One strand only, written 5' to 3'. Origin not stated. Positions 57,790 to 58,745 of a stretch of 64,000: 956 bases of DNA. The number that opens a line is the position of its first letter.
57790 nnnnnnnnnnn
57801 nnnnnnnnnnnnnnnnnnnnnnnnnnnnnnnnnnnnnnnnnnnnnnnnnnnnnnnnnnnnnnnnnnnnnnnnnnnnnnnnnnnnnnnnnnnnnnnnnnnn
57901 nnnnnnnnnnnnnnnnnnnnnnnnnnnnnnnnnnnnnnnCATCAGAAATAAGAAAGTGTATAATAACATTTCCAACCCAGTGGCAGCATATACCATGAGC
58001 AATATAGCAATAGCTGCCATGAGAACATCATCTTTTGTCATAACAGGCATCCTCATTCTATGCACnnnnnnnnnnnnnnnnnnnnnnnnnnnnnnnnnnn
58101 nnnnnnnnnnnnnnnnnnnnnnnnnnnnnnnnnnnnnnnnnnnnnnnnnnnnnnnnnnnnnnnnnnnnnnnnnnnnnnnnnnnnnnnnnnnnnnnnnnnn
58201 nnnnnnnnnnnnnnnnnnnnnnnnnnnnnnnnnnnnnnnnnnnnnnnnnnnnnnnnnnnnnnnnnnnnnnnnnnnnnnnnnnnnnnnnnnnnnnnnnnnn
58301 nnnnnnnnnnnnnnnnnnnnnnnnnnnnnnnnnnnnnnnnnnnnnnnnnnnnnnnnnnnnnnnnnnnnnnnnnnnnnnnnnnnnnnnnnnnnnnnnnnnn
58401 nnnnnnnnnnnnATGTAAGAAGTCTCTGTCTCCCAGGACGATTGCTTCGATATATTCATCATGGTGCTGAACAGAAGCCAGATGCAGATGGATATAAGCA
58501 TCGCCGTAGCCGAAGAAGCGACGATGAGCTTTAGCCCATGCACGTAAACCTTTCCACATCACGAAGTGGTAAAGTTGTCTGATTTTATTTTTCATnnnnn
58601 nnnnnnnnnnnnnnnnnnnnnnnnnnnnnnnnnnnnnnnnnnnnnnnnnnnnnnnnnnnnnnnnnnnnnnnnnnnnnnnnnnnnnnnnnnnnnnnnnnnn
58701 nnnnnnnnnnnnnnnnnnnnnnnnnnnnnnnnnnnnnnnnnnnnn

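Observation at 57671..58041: Three tightly packed tiny hydrophobic ORFs between the tRNA cluster and the autotransporter-like gene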

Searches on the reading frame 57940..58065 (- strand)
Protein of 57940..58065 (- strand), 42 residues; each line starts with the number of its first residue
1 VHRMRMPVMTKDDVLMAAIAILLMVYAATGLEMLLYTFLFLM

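Call 21: search_protein_families(library=phrogs, max_evalue=1, proteins=[window:57940-58056:-])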
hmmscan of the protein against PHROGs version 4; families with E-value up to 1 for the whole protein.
seq(39 aa): 0 families

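Call 22: search_protein_families(library=pfam, max_evalue=1, proteins=[window:57940-58056:-])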
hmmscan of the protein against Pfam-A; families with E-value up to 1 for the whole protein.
seq(39 aa): 0 families

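Call 32: find_homologous_proteins(query=window:57940-58065:-, max_evalue=10)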
Query seq(42 aa) (42 aa): 14 proteins with E <= 10 among 14 candidates.
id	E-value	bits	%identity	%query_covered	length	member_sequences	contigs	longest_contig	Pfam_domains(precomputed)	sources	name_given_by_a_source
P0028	9.7e-15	69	100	93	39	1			-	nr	nr:MAG TPA: hypothetical protein [Caudoviricetes sp.]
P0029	3.5e-13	64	95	93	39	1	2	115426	-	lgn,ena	-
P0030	5.9e-13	64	92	93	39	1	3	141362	-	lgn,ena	-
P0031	1.0e-12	63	92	93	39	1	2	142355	-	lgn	-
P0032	1.1e-12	63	92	93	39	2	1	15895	-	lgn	-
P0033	9.0e-12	60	85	93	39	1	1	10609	-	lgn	-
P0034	1.0e-11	60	82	93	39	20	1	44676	-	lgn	-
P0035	1.0e-11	60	87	93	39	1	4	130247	-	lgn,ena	-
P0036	1.3e-11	60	85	93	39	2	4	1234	-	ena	-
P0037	5.5e-11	58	87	93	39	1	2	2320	-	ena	-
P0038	8.8e-10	54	77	93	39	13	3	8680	-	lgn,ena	-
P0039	2.3e-9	53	91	81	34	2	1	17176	-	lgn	-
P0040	6.2e-9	52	91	81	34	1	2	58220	-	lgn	-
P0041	7.3e-9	51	74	93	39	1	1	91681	-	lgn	-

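Call 34: find_encoding_contigs(protein=P0041, flank=4000, max_places=2)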
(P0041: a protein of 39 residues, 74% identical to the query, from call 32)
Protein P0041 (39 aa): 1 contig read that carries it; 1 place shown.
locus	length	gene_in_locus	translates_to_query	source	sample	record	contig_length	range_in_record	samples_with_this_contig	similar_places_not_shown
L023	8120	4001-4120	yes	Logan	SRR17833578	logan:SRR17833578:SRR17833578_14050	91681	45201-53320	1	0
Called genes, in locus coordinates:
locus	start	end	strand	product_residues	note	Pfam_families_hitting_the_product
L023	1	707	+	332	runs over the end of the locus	PF00929:RNase_T (weak)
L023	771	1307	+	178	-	PF13392:HNH_3, PF00847:AP2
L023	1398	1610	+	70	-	-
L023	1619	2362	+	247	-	PF01507:PAPS_reduct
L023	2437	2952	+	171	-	-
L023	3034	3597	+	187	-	PF17358:DUF5384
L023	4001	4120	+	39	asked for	-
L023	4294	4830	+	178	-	-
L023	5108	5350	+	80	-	-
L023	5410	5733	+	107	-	-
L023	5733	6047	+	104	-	-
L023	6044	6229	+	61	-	-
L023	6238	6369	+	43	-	-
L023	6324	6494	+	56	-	-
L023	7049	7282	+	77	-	-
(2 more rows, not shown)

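Call 35: find_encoding_contigs(protein=P0031, flank=4000, max_places=2)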
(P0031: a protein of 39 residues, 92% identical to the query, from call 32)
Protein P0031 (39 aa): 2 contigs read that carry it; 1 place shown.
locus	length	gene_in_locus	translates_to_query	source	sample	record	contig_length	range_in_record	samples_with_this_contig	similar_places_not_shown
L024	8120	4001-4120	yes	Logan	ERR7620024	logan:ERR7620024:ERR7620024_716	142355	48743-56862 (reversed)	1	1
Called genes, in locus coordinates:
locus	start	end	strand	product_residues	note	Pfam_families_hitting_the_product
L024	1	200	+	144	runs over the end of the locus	-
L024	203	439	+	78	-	-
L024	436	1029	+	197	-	-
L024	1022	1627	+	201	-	-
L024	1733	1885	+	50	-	-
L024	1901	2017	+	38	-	-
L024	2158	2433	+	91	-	-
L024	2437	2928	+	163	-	-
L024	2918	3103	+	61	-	-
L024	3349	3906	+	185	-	PF24027:DUF7338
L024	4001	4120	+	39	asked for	-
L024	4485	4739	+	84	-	-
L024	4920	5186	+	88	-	-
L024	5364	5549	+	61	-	-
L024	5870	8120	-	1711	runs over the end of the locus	-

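Call 40: search_dna_similar(query=window:57940-58056:-, collection=phages, mode=protein, max_evalue=10, max_rows=15)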
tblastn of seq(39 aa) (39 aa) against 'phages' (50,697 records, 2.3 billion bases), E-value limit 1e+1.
No match.

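Call 42: search_protein_families(library=ncbifam, max_evalue=1, proteins=[window:57940-58056:-])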
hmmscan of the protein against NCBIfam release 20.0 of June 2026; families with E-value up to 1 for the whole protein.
seq(39 aa): 0 families

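Call 43: search_protein_families(library=padloc, max_evalue=1, proteins=[window:57940-58056:-])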
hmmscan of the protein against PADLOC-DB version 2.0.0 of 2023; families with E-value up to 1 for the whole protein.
seq(39 aa): 0 families

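Call 65: find_encoding_contigs(protein=P0034, flank=3000, max_places=2)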
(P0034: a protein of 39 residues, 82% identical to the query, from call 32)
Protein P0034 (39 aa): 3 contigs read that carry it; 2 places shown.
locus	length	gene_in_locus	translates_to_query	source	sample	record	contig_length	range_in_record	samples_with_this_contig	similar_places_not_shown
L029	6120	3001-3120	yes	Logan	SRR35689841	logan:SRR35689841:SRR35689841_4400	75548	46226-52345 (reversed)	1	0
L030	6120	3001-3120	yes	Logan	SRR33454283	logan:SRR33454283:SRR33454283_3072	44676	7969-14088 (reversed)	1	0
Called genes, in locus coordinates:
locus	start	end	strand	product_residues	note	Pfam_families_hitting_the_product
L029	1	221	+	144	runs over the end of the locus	-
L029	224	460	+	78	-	-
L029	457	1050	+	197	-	-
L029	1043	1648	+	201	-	-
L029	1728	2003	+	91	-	-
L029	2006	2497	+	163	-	-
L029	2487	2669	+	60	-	-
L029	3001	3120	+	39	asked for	-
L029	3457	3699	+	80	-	-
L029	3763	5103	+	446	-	PF03895:YadA_anchor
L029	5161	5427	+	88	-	-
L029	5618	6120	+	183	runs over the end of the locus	-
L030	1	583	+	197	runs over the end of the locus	-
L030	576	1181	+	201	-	-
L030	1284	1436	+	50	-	-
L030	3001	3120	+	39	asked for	-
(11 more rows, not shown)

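Call 66: find_encoding_contigs(protein=P0038, flank=3000, max_places=2)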
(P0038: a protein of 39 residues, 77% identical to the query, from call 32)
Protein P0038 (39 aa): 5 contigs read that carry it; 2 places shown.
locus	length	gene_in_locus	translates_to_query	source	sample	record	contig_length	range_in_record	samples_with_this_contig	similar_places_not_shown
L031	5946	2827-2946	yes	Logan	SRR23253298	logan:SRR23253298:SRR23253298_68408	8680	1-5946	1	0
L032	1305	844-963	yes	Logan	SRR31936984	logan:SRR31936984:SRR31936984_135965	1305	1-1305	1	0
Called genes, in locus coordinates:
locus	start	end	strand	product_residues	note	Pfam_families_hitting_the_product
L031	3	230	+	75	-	?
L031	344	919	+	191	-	PF00186:DHFR_1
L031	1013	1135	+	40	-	-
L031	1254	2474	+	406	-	PF00303:Thymidylat_synt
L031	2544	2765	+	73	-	PF03477:ATP-cone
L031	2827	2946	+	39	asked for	-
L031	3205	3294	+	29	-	-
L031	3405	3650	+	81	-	-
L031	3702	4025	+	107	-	-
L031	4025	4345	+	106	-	-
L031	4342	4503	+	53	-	-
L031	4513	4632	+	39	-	-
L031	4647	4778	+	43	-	-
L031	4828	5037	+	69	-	-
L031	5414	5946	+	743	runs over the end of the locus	PF09008:Head_binding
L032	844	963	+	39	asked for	-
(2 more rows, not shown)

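Call 88: predict_structure(alignment_id=A4)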
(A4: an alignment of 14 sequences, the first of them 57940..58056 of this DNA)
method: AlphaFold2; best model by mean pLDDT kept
length: 39 residues; sequences in the alignment: 14
mean_pLDDT: 92.2   pTM: 0.51
mean pLDDT of the five models: 92.2, 92.0, 91.5, 90.5, 89.7
residues with pLDDT >= 90: 32; 70-90: 7; 50-70: 0; < 50: 0
segments of 3 or more residues with pLDDT < 50: none
pLDDT, mean of each block of 10 residues (from residue 1): 83 97 96 92
secondary structure, 60 per line:
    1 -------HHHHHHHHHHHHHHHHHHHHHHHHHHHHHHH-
elements in order: H8-38

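Call 90: list_cluster_members(proteins=[window:57940-58056:-, window:57777-57932:-, P0015])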
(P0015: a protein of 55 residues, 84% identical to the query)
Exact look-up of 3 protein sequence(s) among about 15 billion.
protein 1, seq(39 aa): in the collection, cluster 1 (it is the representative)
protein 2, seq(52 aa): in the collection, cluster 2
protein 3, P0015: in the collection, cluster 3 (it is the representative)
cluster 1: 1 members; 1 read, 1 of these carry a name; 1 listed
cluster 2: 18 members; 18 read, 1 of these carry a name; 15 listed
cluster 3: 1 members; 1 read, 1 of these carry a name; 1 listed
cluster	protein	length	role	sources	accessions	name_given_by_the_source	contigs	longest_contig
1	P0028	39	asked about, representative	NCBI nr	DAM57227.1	MAG TPA: hypothetical protein [Caudoviricetes sp.]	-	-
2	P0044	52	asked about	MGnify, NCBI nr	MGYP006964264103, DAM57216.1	FL=1 | MAG TPA: hypothetical protein [Caudoviricetes sp.]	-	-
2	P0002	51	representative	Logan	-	-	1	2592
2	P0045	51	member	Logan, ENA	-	-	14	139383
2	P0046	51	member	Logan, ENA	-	-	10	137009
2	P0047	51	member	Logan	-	-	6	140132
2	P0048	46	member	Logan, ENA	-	-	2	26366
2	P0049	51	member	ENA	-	-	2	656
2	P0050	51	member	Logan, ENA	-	-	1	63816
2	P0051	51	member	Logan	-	-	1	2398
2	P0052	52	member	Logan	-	-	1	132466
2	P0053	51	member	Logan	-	-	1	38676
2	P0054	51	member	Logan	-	-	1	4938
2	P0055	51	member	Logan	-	-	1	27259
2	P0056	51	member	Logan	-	-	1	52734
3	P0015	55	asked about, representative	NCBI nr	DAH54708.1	MAG TPA: hypothetical protein [Caudoviricetes sp.]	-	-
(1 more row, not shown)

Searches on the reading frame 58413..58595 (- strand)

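Call 21: search_protein_families(library=phrogs, max_evalue=1, proteins=[window:58413-58595:-])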
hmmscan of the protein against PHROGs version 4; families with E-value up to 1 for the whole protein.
seq(61 aa): 2 families
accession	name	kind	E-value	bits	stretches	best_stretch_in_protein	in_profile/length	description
phrog_12006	-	unknown function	3.2e-18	66.6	1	6-59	2-55/56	-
phrog_23488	-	unknown function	0.2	11.5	1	7-54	408-453/563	-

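Call 22: search_protein_families(library=pfam, max_evalue=1, proteins=[window:58413-58595:-])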
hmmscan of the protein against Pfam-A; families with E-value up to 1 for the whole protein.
seq(61 aa): 1 family
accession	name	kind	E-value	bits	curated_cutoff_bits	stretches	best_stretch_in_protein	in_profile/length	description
PF20084.4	TrbK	-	0.11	13.1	23.9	1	17-32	71-86/102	Conjugative transfer region protein TrbK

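Call 42: search_protein_families(library=ncbifam, max_evalue=1, proteins=[window:58413-58595:-])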
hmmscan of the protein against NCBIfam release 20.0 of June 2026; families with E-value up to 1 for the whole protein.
seq(61 aa): 1 family
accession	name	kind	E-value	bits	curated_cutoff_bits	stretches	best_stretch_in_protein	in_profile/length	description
TIGR04360.1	other_trbK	hypoth_equivalog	0.34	11.3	33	1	17-29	61-73/73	putative entry exclusion protein TrbK-alt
